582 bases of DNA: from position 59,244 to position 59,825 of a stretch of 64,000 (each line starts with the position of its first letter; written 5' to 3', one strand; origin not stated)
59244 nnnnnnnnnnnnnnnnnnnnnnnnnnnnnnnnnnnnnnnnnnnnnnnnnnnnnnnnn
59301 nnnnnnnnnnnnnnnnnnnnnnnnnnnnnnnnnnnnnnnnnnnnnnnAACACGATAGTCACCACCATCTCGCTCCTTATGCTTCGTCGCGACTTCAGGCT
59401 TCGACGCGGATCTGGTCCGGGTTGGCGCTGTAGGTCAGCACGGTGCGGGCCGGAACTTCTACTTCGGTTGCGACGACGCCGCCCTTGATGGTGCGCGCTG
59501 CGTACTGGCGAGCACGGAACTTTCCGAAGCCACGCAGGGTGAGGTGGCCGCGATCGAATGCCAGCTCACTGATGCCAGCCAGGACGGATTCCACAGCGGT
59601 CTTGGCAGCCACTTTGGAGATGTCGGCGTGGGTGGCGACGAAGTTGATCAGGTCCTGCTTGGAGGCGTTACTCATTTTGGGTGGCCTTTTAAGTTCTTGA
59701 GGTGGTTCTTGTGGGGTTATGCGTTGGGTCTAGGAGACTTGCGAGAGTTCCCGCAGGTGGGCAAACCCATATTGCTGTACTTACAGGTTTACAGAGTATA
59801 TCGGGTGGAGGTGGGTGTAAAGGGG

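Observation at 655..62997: Genome-wide 12-bp palindromic motif CTGTA(W)(W)TACAG at about 20 gene junctions: a candidate single-regulator regulon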

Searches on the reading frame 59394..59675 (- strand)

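Call 24: search_protein_families(library=pfam, proteins=[window:59394-59675:-], max_evalue=0.01)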
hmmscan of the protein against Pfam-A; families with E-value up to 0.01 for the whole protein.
window:59394-59675:- (93 aa): 1 family
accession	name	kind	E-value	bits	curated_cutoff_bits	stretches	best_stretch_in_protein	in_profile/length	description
PF00216.26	Bac_DNA_binding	-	9.7e-12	45.4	22.4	1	5-85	2-82/90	Bacterial DNA-binding protein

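Call 25: search_protein_families(library=phrogs, proteins=[window:59394-59675:-], max_evalue=0.001)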
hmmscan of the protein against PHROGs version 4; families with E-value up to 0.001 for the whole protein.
window:59394-59675:- (93 aa): 1 family
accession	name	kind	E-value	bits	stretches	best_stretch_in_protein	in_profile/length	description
phrog_379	-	DNA, RNA and nucleotide metabolism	3.6e-11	43.8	1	1-84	27-110/138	DNA binding protein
